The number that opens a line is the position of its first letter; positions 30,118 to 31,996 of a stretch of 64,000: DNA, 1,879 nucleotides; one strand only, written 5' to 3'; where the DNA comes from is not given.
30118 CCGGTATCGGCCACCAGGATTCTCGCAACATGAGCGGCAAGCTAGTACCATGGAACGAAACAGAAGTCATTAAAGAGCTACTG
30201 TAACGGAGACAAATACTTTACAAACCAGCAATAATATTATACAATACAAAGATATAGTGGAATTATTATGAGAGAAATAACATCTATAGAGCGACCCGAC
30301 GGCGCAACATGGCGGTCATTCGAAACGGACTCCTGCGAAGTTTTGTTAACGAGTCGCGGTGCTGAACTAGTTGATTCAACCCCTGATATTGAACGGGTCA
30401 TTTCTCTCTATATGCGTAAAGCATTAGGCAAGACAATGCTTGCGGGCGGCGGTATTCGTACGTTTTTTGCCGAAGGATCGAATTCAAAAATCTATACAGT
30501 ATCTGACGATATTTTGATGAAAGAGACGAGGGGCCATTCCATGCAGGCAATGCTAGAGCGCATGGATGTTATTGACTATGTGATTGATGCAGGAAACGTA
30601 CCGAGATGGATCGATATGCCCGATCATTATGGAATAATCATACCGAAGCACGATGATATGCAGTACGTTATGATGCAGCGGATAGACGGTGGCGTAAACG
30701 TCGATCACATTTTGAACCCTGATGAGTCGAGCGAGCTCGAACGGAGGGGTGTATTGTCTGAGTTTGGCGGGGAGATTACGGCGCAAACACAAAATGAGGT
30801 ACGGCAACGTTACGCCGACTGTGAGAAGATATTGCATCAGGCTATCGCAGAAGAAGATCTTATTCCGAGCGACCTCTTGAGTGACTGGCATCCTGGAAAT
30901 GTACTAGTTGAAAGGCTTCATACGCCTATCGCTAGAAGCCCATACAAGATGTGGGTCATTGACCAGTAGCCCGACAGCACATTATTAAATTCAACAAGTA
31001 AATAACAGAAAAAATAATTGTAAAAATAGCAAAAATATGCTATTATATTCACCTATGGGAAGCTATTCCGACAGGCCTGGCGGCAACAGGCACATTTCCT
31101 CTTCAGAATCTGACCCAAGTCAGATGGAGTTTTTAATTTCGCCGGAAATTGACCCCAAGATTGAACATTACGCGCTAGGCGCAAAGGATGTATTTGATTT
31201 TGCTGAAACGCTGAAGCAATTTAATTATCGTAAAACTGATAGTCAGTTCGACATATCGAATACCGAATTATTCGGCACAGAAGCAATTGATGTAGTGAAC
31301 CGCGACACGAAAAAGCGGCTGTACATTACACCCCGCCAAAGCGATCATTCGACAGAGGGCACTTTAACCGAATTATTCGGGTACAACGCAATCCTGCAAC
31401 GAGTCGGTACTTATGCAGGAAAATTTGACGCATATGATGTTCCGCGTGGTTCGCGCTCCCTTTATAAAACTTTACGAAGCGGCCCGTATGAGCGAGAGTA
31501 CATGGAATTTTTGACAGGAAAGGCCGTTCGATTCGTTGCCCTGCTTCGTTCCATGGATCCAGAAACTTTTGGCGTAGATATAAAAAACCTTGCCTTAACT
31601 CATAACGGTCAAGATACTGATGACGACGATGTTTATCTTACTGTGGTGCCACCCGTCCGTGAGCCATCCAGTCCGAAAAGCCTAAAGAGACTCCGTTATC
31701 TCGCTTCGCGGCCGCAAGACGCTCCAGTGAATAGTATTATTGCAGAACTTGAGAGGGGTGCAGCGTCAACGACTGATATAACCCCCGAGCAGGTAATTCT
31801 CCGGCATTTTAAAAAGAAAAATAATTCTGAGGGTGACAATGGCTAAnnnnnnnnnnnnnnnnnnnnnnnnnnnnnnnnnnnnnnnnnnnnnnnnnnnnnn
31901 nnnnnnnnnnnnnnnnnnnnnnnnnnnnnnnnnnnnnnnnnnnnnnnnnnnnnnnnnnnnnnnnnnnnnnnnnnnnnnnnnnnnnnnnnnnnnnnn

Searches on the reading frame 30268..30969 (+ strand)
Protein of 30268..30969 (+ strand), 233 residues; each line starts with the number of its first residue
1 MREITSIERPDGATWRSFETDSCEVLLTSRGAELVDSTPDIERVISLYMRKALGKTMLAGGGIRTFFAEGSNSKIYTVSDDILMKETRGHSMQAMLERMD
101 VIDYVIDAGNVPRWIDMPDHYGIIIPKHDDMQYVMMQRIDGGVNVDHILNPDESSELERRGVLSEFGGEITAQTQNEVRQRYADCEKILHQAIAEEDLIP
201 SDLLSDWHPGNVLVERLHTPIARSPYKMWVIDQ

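Call 3: search_protein_families(library=pfam, proteins=[window:30268-30969:+], max_evalue=1)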
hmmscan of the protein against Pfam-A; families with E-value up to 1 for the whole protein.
window:30268-30969:+ (233 aa): 0 families

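Call 4: search_protein_families(library=ncbifam, proteins=[window:30268-30969:+], max_evalue=1)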
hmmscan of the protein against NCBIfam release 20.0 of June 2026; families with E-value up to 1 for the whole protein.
window:30268-30969:+ (233 aa): 1 family
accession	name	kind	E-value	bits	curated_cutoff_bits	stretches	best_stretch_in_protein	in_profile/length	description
NF010916.0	PRK14336.1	equivalog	0.13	11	606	1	91-132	86-125/418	tRNA (N6-isopentenyl adenosine(37)-C2)-methylthiotransferase MiaB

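Call 8: search_solved_structures(query=window:30268-30969:+, max_evalue=10, show_alignments=2)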
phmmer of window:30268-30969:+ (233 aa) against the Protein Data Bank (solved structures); distinct sequences matched with E-value up to 10: 2.
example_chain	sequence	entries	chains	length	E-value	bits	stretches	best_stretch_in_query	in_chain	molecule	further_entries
2fi9_A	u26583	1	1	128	0.87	12.5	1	19-67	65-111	Outer membrane protein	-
6jkk_A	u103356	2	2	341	0.97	12.4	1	94-154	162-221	Mitotic checkpoint control protein kinase BUB1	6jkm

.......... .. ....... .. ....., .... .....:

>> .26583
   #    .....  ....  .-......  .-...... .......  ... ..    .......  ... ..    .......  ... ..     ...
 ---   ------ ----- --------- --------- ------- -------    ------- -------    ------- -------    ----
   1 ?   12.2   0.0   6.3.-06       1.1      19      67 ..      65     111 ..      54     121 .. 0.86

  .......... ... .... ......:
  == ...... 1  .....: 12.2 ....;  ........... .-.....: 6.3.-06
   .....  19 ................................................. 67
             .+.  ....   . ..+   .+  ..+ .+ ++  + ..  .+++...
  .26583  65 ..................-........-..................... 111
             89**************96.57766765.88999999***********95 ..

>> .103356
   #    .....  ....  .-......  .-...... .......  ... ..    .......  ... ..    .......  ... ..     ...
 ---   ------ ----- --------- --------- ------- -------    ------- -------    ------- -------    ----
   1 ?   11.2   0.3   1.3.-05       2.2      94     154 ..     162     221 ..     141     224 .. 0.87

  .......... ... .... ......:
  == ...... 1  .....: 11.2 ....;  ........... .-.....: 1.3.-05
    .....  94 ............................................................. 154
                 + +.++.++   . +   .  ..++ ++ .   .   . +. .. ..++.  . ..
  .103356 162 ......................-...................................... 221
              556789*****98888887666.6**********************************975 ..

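Call 13: find_homologous_proteins(query=window:30268-30969:+, max_evalue=0.001)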
Query window:30268-30969:+ (233 aa): 10 proteins with E <= 0.001 among 290 candidates.
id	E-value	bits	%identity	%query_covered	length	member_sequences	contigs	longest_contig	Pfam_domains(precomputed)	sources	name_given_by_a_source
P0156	3.3e-153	526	100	100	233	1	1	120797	-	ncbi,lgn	-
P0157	6.6e-115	401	73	100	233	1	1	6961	-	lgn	-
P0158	4.2e-91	323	58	100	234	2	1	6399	-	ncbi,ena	-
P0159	7.0e-70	253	53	100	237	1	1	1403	-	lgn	-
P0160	4.9e-67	244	52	100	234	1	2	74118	-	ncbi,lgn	-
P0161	5.8e-65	237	50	98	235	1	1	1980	-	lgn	-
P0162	5.8e-51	191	44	97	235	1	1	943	-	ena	-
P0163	2.7e-44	170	36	97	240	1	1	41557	-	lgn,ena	-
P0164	4.4e-40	156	39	91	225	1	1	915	-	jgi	jgi:hypothetical protein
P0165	1.8e-33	134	34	97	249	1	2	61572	-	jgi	jgi:hypothetical protein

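Call 25: predict_structure(alignment_id=A2)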
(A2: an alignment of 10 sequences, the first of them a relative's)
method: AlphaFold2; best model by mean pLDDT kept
length: 233 residues; sequences in the alignment: 10
mean_pLDDT: 86.8   pTM: 0.82
mean pLDDT of the five models: 86.8, 85.9, 82.3, 80.8, 80.2
residues with pLDDT >= 90: 101; 70-90: 119; 50-70: 9; < 50: 4
segments of 3 or more residues with pLDDT < 50: 57-60
pLDDT, mean of each block of 10 residues (from residue 1): 81 85 89 88 87 64 75 85 86 87 88 93 90 89 87 80 85 95 96 94 90 91 93 72
secondary structure, 60 per line:
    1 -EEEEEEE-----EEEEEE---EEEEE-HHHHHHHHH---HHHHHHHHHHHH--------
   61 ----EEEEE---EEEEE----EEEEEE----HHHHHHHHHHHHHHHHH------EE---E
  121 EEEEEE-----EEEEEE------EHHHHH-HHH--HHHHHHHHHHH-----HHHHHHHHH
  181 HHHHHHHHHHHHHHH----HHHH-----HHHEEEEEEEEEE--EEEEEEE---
elements in order: E2-8 E14-19 E23-27 H29-37 H41-52 E65-69 E73-77 E82-87 H92-108 E120-126 E132-137 H145-149 H156-166 H172-195 H200-203 E212-221 E224-230

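Call 28: fold_search(model_id=the predicted structure, library=pdb)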
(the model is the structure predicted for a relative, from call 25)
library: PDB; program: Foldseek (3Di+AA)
matches with E <= 10: 552; with E <= 0.001: 0
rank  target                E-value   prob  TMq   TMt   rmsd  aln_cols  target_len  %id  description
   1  6cav_A                1.3e-03  0.98  0.33  0.28  14.7       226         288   14  Aminoglycoside Phosphotransferase (2'')-Ia in complex with GMPPNP, Magnesium, and Dibekacin (released 2018-04-11)
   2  6cey_A                1.3e-03  0.97  0.32  0.27  14.7       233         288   14  Aminoglycoside Phosphotransferase (2'')-Ia in complex with GMPPNP, Magnesium, and Lividomycin moieties (released 2018-04-11)
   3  6cav_C                1.5e-03  0.97  0.32  0.27  15.2       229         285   14  Aminoglycoside Phosphotransferase (2'')-Ia in complex with GMPPNP, Magnesium, and Dibekacin (released 2018-04-11)
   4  5iqg_A                1.8e-03  0.97  0.31  0.26  14.5       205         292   14  Aminoglycoside Phosphotransferase (2'')-Ia (CTD of AAC(6')-Ie/APH(2'')-Ia) in complex with GDP, Magnesium, and Gentami (released 2016-05-25)
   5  6ch4_A                2.0e-03  0.98  0.32  0.26  14.8       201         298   13  Aminoglycoside Phosphotransferase (2'')-Ia S376N mutant in complex with GMPPNP and Magnesium (released 2018-04-11)
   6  5iqa_A                2.3e-03  0.98  0.32  0.26  14.7       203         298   15  Aminoglycoside Phosphotransferase (2'')-Ia (CTD of AAC(6')-Ie/APH(2'')-Ia) in complex with GMPPNP and Magnesium (released 2016-05-25)
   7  5iqg_C                2.3e-03  0.91  0.29  0.24  15.2       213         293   14  Aminoglycoside Phosphotransferase (2'')-Ia (CTD of AAC(6')-Ie/APH(2'')-Ia) in complex with GDP, Magnesium, and Gentami (released 2016-05-25)
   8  3hav_C                2.3e-03  0.85  0.26  0.22  15.9       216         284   14  Structure of the streptomycin-ATP-APH(2")-IIa ternary complex (released 2009-11-17)
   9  5iqb_B                2.6e-03  0.94  0.32  0.26  15.0       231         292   13  Aminoglycoside Phosphotransferase (2'')-Ia (CTD of AAC(6')-Ie/APH(2'')-Ia) in complex with GMPPNP, Magnesium, and Kana (released 2016-05-25)
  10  5iqc_A                2.7e-03  0.97  0.35  0.28  14.7       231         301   14  Aminoglycoside Phosphotransferase (2'')-Ia (CTD of AAC(6')-Ie/APH(2'')-Ia) in complex with GMPPNP, Magnesium, and Gent (released 2016-05-25)
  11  5iqa_B                2.9e-03  0.95  0.33  0.27  14.7       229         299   14  Aminoglycoside Phosphotransferase (2'')-Ia (CTD of AAC(6')-Ie/APH(2'')-Ia) in complex with GMPPNP and Magnesium (released 2016-05-25)
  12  6cey_D                2.9e-03  0.90  0.30  0.25  14.9       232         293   14  Aminoglycoside Phosphotransferase (2'')-Ia in complex with GMPPNP, Magnesium, and Lividomycin moieties (released 2018-04-11)
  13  6c5u_A                3.0e-03  0.97  0.34  0.28  14.7       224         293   12  Aminoglycoside Phosphotransferase (2'')-Ia in complex with GMPPNP, Magnesium, and Ribostamycin, Alternate form (released 2018-04-11)
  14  5iqi_A                3.2e-03  0.97  0.33  0.27  14.7       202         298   16  Aminoglycoside Phosphotransferase (2'')-Ia (CTD of AAC(6')-Ie/APH(2'')-Ia) Y237F mutant in complex with GMPPNP and Mag (released 2016-05-25)
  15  5iqi_C                3.2e-03  0.97  0.32  0.26  14.9       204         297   15  Aminoglycoside Phosphotransferase (2'')-Ia (CTD of AAC(6')-Ie/APH(2'')-Ia) Y237F mutant in complex with GMPPNP and Mag (released 2016-05-25)
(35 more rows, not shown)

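Call 33: search_protein_families(library=pfam, alignment_id=A2, max_evalue=1)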
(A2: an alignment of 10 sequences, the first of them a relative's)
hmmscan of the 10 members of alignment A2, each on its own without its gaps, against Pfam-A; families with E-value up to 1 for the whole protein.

A. member 1, P0156 (233 aa): 0 families

B. families by the number of members that match (of 10 scanned): 1 family
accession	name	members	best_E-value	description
PF03902.18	Gal4_dimer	1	0.026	Gal4-like dimerisation domain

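Call 41: search_solved_structures(query=A2, max_evalue=10, show_alignments=1)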
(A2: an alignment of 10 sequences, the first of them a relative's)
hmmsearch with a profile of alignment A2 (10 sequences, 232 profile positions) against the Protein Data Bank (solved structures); distinct sequences matched with E-value up to 10: 2.
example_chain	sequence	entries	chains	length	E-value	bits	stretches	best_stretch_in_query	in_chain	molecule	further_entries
5t1j_A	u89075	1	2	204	0.57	12.8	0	11-82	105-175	T-box transcription factor TBX21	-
8fjg_A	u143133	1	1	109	0.73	12.5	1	152-209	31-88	H12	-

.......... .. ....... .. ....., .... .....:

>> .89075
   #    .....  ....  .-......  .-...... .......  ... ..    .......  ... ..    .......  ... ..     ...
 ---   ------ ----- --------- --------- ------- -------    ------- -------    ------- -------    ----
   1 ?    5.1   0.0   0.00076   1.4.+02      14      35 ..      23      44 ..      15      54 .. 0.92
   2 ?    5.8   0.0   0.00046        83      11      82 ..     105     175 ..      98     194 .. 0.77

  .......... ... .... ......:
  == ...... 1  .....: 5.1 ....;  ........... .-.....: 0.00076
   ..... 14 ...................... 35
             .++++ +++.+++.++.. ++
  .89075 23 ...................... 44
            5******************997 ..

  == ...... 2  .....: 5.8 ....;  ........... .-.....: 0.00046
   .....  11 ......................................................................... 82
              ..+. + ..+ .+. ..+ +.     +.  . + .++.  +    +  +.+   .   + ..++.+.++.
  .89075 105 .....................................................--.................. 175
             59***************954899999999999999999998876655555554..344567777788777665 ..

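Call 56: find_encoding_contigs(protein=P0160, flank=7000, max_places=1)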
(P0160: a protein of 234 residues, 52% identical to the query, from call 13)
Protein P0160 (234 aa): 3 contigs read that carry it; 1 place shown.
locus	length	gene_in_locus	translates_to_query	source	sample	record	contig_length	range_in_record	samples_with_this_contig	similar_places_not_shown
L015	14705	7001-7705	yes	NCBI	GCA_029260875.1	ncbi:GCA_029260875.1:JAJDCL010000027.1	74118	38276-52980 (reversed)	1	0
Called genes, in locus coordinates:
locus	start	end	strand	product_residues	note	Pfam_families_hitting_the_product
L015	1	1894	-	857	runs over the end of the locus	PF00133:tRNA-synt_1, PF09334:tRNA-synt_1g (weak), PF13603:tRNA-synt_1_2, PF08264:Anticodon_1, PF10458:Val_tRNA-synt_C (weak)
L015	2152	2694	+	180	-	-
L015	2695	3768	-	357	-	PF00814:TsaD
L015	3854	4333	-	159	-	PF09827:CRISPR_Cas2 (faint), PF20803:PaaX_M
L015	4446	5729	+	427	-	PF08245:Mur_ligase_M, PF02875:Mur_ligase_C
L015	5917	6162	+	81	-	-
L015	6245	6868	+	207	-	-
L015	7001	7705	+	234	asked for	-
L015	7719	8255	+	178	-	-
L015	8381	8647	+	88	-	PF00166:Cpn10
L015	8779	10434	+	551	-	PF00118:Cpn60_TCP1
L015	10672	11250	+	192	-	PF13635:DUF4143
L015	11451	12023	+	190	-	-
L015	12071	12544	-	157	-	-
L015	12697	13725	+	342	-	PF10432:bact-PGI_C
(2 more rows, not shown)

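Call 57: find_encoding_contigs(protein=P0163, flank=7000, max_places=1)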
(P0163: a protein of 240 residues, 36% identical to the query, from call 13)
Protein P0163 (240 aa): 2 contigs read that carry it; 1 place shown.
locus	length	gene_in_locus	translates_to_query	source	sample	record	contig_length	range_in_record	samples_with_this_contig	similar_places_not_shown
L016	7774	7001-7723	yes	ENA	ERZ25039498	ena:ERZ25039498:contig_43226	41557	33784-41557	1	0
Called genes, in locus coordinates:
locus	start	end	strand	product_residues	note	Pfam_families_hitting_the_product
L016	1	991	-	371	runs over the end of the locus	PF00814:TsaD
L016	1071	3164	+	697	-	-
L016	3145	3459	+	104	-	PF18908:DUF5663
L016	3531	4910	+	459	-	PF08245:Mur_ligase_M, PF02875:Mur_ligase_C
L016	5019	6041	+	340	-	-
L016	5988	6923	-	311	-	PF19420:DDAH_eukar (weak)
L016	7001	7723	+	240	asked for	-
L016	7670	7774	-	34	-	?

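Call 58: find_encoding_contigs(protein=P0165, flank=7000, max_places=1)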
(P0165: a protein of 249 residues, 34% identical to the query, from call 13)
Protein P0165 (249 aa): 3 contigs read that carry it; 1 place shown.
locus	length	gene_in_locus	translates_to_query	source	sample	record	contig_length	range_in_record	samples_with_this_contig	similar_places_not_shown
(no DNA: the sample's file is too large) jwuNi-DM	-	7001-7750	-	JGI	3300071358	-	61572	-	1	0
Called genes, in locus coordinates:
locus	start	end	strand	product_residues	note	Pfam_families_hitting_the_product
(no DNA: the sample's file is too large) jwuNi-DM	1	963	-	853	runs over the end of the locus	PF00133:tRNA-synt_1, PF09334:tRNA-synt_1g, PF13603:tRNA-synt_1_2, PF09334:tRNA-synt_1g (weak), PF08264:Anticodon_1, PF10458:Val_tRNA-synt_C (weak)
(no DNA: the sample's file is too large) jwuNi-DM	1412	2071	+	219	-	-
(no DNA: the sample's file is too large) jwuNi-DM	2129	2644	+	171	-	-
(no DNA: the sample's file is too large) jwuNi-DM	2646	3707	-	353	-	PF00814:TsaD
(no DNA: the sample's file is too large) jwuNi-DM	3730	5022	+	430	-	PF08245:Mur_ligase_M, PF02875:Mur_ligase_C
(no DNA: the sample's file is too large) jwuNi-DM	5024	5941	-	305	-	PF00491:Arginase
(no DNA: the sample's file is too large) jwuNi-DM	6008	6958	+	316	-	-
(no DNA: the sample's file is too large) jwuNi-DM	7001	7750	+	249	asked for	-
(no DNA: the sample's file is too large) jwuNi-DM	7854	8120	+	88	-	PF00166:Cpn10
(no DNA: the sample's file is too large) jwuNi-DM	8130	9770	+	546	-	PF00118:Cpn60_TCP1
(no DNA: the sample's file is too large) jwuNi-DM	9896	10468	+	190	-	-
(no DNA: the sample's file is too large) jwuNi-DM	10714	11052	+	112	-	-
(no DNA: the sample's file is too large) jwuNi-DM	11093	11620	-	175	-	-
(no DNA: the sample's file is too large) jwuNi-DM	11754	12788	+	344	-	PF10432:bact-PGI_C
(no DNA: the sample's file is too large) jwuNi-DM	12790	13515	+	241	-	PF02585:PIG-L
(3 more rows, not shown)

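Call 72: search_protein_families(library=padloc, proteins=[window:30268-30969:+], max_evalue=0.1)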
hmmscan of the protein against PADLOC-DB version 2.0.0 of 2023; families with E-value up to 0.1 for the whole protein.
window:30268-30969:+ (233 aa): 0 families

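Call 74: search_protein_families(library=ncbifam, alignment_id=A2, max_evalue=1)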
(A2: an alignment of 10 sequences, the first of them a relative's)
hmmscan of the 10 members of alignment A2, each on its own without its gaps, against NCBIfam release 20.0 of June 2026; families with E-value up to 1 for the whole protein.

A. member 1, P0156 (233 aa): 1 family
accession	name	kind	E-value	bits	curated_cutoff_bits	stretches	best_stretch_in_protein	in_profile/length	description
NF010916.0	PRK14336.1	equivalog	0.13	11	606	1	91-132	86-125/418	tRNA (N6-isopentenyl adenosine(37)-C2)-methylthiotransferase MiaB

B. families by the number of members that match (of 10 scanned): 5 families
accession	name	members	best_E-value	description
NF003341.0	PRK04358.1-2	1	0.013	hypothetical protein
TIGR00370.1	TIGR00370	1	0.037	5-oxoprolinase subunit PxpB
NF008018.0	PRK10748.1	1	0.04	5-amino-6-(5-phospho-D-ribitylamino)uracil phosphatase YigB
TIGR03875.1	RNA_lig_partner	1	0.049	RNA ligase partner protein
NF010916.0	PRK14336.1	1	0.13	tRNA (N6-isopentenyl adenosine(37)-C2)-methylthiotransferase MiaB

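Call 78: find_encoding_contigs(protein=P0157, flank=7000, max_places=1)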
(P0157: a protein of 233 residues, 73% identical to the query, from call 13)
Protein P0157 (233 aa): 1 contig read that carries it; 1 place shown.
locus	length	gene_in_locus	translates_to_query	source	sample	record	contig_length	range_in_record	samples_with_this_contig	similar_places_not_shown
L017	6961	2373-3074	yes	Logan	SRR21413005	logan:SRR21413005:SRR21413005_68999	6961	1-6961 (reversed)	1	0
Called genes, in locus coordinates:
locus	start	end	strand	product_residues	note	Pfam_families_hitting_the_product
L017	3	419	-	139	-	?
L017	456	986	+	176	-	-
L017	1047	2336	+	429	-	PF08245:Mur_ligase_M, PF02875:Mur_ligase_C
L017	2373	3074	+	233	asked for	-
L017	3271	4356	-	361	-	-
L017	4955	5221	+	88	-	PF00166:Cpn10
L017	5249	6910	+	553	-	PF00118:Cpn60_TCP1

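Call 91: find_related_loci(query=A2, collection=viral_contigs, flank=5000)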
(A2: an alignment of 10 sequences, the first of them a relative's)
Query A2 (233 aa) in viral_contigs; peptide patterns used: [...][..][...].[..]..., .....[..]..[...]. (x = any residue, [..] = any of these).
71 stretches matched a pattern, but none encodes a relative of the query by tblastn (E <= 1e-3).

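Call 93: find_related_loci(query=A2, collection=metagenome_contigs, flank=5000)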
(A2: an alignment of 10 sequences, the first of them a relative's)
Query A2 (233 aa) in metagenome_contigs; peptide patterns used: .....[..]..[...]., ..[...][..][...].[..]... (x = any residue, [..] = any of these).
113 stretches matched a pattern; 5 encode a relative of the query (tblastn E <= 1e-3); 5 distinct loci.
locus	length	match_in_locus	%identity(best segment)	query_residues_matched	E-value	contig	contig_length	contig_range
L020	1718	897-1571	52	9-233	4e-77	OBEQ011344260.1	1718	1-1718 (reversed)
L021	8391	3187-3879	34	1-233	3e-46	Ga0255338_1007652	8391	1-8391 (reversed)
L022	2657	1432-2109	34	8-233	5e-46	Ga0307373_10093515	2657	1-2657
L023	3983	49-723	35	15-233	2e-45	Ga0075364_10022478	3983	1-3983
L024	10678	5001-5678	38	11-233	8e-44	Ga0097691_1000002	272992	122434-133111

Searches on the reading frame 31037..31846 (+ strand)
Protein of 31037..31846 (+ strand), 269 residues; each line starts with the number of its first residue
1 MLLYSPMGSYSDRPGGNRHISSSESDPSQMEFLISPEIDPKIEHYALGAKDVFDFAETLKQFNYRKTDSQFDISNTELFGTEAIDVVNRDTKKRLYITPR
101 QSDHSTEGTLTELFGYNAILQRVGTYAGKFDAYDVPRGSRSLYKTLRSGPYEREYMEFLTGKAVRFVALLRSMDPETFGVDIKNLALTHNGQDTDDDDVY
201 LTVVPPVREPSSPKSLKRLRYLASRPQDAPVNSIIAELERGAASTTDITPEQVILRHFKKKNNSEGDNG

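Call 3: search_protein_families(library=pfam, proteins=[window:31037-31846:+], max_evalue=1)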
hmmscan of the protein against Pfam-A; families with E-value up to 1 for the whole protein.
window:31037-31846:+ (269 aa): 1 family
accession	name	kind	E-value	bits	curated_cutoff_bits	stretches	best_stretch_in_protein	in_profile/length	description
PF11584.14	Toxin_ToxA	-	0.098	13.1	25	1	80-126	54-100/118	Proteinaceous host-selective toxin ToxA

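Call 4: search_protein_families(library=ncbifam, proteins=[window:31037-31846:+], max_evalue=1)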
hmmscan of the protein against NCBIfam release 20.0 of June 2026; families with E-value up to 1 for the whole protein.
window:31037-31846:+ (269 aa): 0 families

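Call 42: search_solved_structures(query=A3, max_evalue=10, show_alignments=1)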
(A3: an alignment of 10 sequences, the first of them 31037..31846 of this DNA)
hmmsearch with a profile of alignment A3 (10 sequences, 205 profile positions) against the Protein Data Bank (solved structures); distinct sequences matched with E-value up to 10: 0.

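Call 72: search_protein_families(library=padloc, proteins=[window:31037-31846:+], max_evalue=0.1)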
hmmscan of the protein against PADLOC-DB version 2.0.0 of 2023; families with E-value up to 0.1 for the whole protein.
window:31037-31846:+ (269 aa): 0 families

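Call 73: search_protein_families(library=pfam, alignment_id=A3, max_evalue=1)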
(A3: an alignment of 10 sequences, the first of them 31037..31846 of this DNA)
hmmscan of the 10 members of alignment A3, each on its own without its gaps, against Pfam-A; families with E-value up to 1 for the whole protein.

A. member 1, window:31037-31846:+ (269 aa): 1 family
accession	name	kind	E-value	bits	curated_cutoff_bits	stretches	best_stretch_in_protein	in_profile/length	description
PF11584.14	Toxin_ToxA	-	0.098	13.1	25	1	80-126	54-100/118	Proteinaceous host-selective toxin ToxA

B. families by the number of members that match (of 10 scanned): 4 families
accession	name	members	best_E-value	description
PF11584.14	Toxin_ToxA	1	0.098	Proteinaceous host-selective toxin ToxA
PF20462.4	DUF6715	1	0.12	Domain of unknown function (DUF6715)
PF10884.14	DUF2683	1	0.14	Protein of unknown function (DUF2683)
PF04465.17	DUF499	1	0.41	Protein of unknown function (DUF499)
